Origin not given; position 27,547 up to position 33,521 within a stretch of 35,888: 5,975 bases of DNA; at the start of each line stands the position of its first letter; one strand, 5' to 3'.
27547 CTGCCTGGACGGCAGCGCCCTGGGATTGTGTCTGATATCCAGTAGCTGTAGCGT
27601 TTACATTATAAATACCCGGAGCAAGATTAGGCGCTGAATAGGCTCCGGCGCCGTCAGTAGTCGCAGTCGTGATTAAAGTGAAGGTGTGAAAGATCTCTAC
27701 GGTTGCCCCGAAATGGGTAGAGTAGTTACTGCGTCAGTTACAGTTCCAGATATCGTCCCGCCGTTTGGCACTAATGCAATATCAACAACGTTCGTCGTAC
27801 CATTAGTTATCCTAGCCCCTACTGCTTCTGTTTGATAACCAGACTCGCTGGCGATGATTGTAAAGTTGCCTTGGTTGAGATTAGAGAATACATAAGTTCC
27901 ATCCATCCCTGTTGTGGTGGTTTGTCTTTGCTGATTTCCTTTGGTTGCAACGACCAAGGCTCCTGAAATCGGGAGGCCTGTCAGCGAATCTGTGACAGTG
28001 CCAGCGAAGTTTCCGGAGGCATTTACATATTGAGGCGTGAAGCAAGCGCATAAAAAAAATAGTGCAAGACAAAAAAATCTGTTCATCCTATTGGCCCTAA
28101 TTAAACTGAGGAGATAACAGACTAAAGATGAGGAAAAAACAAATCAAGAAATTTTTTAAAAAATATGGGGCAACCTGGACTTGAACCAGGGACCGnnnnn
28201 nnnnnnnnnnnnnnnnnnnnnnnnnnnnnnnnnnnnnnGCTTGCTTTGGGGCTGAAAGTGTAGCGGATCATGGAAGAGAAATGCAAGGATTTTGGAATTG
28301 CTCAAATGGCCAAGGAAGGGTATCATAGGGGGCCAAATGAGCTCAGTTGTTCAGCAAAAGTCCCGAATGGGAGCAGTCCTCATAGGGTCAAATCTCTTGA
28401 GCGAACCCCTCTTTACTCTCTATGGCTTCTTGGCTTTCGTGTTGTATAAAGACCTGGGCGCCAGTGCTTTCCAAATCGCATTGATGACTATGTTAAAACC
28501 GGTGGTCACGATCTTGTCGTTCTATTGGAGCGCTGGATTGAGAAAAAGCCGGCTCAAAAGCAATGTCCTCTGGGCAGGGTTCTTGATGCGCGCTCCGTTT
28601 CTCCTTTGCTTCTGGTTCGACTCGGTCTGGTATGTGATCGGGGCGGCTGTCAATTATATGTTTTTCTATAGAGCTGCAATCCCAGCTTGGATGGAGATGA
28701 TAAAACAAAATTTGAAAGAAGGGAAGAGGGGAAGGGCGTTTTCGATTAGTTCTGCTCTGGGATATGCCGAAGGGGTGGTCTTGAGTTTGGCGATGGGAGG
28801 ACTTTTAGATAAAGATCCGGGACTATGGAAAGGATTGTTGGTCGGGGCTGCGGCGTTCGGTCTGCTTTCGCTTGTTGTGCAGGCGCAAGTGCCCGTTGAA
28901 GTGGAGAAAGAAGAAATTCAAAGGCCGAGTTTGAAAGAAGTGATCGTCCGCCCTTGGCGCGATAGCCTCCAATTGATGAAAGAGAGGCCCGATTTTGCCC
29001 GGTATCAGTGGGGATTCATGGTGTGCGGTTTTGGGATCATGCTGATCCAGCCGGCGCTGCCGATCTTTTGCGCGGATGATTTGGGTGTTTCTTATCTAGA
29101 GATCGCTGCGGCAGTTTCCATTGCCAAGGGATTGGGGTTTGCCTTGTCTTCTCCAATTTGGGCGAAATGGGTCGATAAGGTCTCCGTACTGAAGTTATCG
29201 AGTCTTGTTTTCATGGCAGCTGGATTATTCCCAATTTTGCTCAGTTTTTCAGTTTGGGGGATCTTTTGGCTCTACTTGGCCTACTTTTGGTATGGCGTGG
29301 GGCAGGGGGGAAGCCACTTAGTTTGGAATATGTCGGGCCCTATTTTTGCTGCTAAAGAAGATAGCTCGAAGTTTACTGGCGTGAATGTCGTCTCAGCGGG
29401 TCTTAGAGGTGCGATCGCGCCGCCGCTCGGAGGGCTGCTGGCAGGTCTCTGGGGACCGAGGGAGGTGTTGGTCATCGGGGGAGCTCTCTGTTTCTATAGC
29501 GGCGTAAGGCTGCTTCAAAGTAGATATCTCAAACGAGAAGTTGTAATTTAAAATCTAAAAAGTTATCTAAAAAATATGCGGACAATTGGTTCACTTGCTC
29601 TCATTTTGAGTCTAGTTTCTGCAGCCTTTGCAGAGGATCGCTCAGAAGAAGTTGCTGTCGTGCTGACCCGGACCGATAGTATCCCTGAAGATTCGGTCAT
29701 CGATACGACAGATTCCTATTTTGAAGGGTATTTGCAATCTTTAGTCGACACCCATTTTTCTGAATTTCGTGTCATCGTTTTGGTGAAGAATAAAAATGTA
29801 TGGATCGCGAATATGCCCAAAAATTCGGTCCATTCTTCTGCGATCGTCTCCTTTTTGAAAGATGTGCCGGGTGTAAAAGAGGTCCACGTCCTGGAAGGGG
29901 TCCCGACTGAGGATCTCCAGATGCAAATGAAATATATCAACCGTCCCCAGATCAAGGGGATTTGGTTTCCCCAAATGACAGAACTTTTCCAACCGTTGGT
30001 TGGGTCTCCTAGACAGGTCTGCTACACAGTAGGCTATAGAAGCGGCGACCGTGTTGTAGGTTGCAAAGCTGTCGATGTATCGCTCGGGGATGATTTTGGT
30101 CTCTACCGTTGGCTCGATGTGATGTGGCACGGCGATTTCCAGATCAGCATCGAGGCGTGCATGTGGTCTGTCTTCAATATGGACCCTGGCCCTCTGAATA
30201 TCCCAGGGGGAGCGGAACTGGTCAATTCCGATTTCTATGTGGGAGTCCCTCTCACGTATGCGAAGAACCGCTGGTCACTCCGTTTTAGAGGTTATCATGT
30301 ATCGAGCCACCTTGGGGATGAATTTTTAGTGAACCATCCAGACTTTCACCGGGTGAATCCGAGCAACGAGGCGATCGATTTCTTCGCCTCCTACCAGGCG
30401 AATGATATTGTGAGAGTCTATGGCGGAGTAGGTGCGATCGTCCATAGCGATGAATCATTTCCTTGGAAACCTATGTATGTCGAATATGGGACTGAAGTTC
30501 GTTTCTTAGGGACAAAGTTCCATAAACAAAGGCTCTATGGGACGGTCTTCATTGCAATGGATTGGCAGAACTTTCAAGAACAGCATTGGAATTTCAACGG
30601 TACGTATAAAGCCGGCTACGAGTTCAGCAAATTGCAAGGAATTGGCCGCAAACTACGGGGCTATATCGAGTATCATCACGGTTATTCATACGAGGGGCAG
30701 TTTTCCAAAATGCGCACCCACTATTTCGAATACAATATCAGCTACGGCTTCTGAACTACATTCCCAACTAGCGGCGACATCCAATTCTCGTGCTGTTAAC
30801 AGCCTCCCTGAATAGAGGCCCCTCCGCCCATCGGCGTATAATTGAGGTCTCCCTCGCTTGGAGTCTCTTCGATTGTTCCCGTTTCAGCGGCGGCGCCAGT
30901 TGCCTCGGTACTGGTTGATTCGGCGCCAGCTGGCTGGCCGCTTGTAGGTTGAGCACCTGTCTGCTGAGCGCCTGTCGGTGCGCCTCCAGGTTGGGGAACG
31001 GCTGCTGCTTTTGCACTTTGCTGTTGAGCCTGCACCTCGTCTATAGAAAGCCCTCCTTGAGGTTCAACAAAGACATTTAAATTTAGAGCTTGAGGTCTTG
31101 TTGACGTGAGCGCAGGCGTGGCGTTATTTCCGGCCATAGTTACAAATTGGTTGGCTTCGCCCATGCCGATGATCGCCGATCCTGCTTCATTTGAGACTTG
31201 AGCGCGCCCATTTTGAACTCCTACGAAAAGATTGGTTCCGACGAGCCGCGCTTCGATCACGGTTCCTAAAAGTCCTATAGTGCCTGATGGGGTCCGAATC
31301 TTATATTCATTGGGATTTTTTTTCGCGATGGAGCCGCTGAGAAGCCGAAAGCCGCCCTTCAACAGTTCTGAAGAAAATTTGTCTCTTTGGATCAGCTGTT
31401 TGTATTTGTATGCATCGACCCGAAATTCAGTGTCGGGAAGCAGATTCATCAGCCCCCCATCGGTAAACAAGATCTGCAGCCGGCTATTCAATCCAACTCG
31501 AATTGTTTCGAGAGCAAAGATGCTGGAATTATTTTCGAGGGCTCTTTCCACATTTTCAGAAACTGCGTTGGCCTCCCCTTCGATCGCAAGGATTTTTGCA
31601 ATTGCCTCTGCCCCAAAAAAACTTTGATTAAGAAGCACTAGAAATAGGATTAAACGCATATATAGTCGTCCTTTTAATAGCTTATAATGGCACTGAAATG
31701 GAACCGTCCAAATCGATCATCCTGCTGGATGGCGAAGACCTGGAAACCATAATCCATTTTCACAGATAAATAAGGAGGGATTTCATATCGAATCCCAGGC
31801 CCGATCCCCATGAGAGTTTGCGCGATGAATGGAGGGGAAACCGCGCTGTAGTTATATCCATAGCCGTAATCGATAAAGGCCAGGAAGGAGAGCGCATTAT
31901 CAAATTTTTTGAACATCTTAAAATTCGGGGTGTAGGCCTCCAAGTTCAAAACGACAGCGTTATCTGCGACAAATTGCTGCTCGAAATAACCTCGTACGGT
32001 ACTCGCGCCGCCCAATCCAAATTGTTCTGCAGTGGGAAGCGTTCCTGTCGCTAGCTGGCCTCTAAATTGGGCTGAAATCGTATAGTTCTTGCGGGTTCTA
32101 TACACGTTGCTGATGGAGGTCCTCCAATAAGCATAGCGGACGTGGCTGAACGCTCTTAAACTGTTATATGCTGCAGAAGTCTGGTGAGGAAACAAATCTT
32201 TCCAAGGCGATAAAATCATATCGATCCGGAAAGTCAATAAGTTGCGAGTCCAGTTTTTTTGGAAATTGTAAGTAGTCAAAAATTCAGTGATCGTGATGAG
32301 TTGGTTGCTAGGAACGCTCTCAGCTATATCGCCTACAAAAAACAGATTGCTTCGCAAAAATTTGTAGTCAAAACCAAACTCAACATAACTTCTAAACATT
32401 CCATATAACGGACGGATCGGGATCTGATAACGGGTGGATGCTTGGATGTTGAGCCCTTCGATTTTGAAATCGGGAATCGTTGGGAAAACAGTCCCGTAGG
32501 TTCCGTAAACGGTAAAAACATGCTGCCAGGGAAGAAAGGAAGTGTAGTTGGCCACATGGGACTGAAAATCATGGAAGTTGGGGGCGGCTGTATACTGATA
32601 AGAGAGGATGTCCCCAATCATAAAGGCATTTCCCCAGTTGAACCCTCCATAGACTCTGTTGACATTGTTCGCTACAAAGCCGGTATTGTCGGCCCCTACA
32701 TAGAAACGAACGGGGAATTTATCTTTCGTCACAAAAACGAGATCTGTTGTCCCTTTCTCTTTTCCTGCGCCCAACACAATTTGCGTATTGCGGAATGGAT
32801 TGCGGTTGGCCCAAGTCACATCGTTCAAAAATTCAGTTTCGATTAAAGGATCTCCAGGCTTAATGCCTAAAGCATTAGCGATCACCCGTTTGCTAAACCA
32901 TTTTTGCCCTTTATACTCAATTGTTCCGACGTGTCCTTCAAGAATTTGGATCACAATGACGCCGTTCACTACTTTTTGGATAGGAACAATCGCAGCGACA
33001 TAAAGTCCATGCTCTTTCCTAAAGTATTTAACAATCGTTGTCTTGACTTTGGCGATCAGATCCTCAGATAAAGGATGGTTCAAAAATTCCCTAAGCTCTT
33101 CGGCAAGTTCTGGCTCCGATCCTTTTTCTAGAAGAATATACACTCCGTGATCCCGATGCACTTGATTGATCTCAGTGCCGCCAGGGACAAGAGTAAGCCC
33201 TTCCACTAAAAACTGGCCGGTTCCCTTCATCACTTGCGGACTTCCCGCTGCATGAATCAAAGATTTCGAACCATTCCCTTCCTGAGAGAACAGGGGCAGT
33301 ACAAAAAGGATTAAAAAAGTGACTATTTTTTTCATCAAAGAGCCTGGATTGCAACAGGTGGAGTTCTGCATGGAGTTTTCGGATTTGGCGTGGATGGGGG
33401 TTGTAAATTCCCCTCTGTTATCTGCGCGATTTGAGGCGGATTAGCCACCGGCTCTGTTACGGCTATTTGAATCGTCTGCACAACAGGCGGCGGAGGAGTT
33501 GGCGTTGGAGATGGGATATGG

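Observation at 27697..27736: One-base frameshift in a C4 homopolymer splits a 969-codon surface-repeat gene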

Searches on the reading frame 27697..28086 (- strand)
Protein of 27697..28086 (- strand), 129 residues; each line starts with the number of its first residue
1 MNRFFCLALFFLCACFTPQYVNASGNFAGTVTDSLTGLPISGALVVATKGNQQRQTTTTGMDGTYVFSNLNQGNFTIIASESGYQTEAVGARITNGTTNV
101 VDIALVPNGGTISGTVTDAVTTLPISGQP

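Call 9: find_encoding_contigs(protein=window:27697-28086:-, flank=10000, max_places=10)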
Protein window:27697-28086:- (129 aa): no gene with exactly this product is on record in the collection.

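Call 38: search_protein_families(library=pfam, proteins=[window:27700-28086:-], max_evalue=1)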
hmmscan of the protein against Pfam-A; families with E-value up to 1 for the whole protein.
seq(129 aa): 8 families
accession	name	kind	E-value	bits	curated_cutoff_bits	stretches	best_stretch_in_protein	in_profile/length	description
PF13620.12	CarboxypepD_reg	-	1.3e-17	64.3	32.3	1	28-105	3-81/82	Carboxypeptidase regulatory-like domain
PF13715.12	CarbopepD_reg_2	-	1.5e-11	44.6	32.2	1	28-105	2-76/88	CarboxypepD_reg-like domain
PF17210.9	SdrD_B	-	4.4e-05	24.1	29.7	1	39-85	23-71/112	SdrD B-like domain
PF17802.7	SpaA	-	0.00041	20.9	23.1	1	31-93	7-76/91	Prealbumin-like fold domain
PF22902.2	NOMO1-like_9th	-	0.028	14.7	27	1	28-89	6-65/75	BOS complex subunit NOMO1-like, beta sandwich domain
PF09430.16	EMC7_beta-sandw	-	0.034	14.8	26.6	1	49-98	15-65/122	ER membrane protein complex subunit 7, beta-sandwich domain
PF24421.1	Ig_J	-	0.096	13.2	29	1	47-78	50-81/104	Tip attachment protein J, Ig-like domain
PF06897.17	DUF1269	-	0.13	13.1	26.9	1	23-105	2-87/100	Protein of unknown function (DUF1269)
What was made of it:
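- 27697..28086 (-): ORF1, 129 codons. It holds the ATG, a signal-peptide-like N-terminus (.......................|SG), the complete first CarboxypepD_reg repeat and the first 21 residues of repeat 2. It then reads Q-P-stop out of frame. Pfam PF13620 covers residues 28-105 (call 38).
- On CarboxypepD_reg repeat protein (Pfam PF13620): ORF1 alone scores 64.3 bits (call 38).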

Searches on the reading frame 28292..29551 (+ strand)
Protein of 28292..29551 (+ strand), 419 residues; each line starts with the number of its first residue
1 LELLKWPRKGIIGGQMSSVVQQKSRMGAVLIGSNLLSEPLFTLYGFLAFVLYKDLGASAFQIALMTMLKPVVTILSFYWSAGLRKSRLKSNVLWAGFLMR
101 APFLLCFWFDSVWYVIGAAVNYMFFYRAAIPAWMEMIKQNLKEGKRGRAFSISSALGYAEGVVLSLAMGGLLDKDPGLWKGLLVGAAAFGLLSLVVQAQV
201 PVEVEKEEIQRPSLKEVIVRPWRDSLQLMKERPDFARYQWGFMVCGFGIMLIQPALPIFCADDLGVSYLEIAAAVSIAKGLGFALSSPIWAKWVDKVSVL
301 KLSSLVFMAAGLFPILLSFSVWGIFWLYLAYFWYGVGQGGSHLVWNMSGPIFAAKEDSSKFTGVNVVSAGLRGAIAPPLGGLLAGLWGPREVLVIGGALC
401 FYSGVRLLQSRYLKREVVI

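Call 22: search_protein_families(library=pfam, proteins=[window:28292-29551:+], max_evalue=0.00001)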
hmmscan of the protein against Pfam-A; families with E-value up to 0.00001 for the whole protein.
window:28292-29551:+ (419 aa): 1 family
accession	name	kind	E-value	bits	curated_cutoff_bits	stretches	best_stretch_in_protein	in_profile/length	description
PF07690.21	MFS_1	-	1.1e-33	117.1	33.4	2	43-343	15-313/347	Major Facilitator Superfamily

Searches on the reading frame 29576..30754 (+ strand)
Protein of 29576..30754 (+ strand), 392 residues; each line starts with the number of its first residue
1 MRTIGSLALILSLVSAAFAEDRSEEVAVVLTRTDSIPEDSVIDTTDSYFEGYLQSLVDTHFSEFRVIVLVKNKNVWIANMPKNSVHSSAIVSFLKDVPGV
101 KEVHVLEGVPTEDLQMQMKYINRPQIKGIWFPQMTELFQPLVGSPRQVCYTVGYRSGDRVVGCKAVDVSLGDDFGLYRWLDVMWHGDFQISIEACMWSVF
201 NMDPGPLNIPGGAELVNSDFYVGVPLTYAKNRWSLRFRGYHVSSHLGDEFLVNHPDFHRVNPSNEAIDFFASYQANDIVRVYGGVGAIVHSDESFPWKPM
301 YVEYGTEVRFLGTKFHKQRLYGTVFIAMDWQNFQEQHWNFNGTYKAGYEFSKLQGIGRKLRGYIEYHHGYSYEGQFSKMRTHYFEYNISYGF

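Call 22: search_protein_families(library=pfam, proteins=[window:29576-30754:+], max_evalue=0.00001)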
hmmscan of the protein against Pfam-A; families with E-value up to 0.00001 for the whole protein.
window:29576-30754:+ (392 aa): 1 family
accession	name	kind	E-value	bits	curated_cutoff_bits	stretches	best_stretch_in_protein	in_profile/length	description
PF06727.17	DUF1207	-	1.8e-65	221.7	22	1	68-392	9-342/342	Protein of unknown function (DUF1207)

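Call 41: find_encoding_contigs(protein=window:29576-30754:+, flank=2000, max_places=4)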
Protein window:29576-30754:+ (392 aa): no gene with exactly this product is on record in the collection.

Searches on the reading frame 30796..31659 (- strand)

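Call 22: search_protein_families(library=pfam, proteins=[window:30796-31659:-], max_evalue=0.00001)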
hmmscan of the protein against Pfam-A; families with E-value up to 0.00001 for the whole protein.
window:30796-31659:- (287 aa): 1 family
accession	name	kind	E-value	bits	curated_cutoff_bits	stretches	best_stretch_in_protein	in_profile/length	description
PF04773.18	FecR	-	9.9e-11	42.4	24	1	52-153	2-96/97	FecR protein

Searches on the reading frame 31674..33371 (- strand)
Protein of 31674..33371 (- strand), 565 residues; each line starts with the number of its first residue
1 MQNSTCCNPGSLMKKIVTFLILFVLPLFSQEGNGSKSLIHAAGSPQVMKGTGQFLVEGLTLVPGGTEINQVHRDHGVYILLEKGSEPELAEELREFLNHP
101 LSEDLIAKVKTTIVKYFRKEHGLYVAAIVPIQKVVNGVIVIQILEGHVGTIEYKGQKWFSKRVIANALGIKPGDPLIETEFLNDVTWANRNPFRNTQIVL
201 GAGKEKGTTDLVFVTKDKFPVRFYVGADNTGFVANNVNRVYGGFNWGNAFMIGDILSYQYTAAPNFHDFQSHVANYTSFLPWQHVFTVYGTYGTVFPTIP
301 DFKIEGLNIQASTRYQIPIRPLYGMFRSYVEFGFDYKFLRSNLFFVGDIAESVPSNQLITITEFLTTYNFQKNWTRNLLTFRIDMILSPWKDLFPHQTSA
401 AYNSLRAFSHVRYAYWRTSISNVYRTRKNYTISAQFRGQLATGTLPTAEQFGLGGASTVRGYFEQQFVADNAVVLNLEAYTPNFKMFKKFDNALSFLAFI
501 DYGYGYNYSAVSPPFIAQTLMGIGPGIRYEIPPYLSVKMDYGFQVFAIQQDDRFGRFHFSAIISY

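Call 22: search_protein_families(library=pfam, proteins=[window:31674-33371:-], max_evalue=0.00001)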
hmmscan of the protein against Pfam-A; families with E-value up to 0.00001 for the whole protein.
window:31674-33371:- (565 aa): 2 families
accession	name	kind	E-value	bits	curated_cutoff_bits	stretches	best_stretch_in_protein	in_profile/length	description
PF03865.19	ShlB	-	1.3e-18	68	22.7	1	409-528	195-310/311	Haemolysin secretion/activation protein ShlB/FhaC/HecB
PF01103.29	Omp85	-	7.9e-11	42.5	24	1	423-560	165-320/325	Omp85 superfamily domain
